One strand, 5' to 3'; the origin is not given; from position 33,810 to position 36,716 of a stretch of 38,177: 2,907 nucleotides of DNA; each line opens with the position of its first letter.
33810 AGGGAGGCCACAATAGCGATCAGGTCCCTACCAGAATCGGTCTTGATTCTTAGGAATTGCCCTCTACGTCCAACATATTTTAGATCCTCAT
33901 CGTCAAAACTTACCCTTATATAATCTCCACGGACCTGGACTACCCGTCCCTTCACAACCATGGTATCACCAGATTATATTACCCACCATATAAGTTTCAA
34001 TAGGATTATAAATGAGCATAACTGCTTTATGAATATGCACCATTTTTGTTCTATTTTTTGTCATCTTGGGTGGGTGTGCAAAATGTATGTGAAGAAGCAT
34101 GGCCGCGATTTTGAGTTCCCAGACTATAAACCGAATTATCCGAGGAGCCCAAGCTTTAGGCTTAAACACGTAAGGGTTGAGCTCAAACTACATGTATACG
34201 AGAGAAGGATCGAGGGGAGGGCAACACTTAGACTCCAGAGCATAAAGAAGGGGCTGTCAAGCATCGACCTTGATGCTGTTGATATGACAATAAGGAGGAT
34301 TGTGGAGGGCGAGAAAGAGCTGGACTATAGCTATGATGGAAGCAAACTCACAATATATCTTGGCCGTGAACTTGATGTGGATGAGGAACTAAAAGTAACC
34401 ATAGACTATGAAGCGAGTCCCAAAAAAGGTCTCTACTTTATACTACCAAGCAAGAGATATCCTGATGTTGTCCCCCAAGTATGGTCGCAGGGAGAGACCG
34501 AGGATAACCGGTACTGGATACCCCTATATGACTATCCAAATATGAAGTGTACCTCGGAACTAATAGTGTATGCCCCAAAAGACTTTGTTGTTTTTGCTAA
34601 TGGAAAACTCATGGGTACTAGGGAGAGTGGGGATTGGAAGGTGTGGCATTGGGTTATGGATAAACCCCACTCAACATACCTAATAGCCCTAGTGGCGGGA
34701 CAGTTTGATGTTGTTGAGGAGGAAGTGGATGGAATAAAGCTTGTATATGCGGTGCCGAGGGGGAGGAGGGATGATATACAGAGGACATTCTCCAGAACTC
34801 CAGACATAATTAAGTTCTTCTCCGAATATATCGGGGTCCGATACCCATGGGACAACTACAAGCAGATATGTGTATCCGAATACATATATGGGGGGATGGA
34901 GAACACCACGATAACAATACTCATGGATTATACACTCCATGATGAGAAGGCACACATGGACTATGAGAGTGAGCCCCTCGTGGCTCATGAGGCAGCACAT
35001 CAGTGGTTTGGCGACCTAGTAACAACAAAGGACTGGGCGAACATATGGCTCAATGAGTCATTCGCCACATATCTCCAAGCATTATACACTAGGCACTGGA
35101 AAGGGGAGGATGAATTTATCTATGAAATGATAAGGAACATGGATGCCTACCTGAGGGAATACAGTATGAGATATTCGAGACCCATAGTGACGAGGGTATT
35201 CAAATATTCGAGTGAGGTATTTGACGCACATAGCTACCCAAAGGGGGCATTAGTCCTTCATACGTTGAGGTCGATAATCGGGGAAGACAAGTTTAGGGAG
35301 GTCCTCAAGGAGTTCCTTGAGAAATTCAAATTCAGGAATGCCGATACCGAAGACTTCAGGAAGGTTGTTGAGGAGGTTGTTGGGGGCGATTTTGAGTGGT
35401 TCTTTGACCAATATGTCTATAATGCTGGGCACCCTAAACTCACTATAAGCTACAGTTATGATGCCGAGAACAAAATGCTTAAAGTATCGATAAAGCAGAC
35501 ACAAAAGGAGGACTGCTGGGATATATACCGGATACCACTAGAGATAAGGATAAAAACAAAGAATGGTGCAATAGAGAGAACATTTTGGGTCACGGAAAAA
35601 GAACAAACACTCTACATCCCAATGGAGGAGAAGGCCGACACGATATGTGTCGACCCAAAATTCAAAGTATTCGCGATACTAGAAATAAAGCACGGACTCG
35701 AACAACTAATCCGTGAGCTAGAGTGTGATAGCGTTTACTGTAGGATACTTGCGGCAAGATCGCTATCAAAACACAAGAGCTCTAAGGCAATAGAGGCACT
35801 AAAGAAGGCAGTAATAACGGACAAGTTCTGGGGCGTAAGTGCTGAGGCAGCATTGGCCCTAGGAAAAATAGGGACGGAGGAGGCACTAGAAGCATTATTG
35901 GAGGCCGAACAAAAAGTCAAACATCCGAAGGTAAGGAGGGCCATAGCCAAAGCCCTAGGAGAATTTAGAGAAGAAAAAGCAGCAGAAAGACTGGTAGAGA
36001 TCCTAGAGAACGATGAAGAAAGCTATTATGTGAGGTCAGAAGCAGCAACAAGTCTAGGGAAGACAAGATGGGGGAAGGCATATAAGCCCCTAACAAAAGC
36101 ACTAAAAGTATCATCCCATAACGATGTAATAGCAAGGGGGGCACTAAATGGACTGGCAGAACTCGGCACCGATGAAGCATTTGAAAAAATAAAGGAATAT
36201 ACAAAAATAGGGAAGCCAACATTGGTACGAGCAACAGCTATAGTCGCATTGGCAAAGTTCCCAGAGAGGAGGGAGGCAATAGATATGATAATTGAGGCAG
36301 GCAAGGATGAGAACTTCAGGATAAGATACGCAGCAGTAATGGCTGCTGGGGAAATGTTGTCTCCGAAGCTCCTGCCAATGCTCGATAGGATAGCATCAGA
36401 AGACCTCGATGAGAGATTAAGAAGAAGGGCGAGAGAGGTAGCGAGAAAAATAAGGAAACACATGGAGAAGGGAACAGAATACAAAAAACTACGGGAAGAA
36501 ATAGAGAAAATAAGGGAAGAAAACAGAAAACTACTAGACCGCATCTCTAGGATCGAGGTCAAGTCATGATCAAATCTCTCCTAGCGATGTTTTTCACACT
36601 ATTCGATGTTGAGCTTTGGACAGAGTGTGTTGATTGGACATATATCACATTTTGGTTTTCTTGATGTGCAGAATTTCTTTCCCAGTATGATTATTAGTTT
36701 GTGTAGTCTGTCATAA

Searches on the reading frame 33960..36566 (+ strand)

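Call 102: search_protein_families(library=pfam, proteins=[window:33960-36566:+], max_evalue=0.001)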
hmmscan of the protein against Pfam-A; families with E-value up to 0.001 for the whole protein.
window:33960-36566:+ (869 aa): 7 families
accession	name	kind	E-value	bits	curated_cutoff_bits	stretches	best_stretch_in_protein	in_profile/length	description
PF01433.26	Peptidase_M1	-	5.1e-51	173.8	27.7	1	278-485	4-218/218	Peptidase family M1 domain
PF13646.12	HEAT_2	-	4.8e-35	120.1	27.7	4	581-649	2-70/88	HEAT repeats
PF17900.6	Peptidase_M1_N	-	4.4e-19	69.7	25.8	1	71-241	5-186/186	Peptidase M1 N-terminal domain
PF03130.22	HEAT_PBS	-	2.5e-16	58.7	20.9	0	658-684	1-27/27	PBS lyase HEAT-like repeat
PF01347.28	Vitellogenin_N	-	4e-06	26.1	24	0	724-805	478-566/590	Lipoprotein amino terminal region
PF25316.1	TAF2_3rd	-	9.5e-06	26.5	27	1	489-558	1-70/120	TAF2 Ig-like domain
PF02985.28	HEAT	-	1.1e-05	25.7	23.5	0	652-669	10-27/31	HEAT repeat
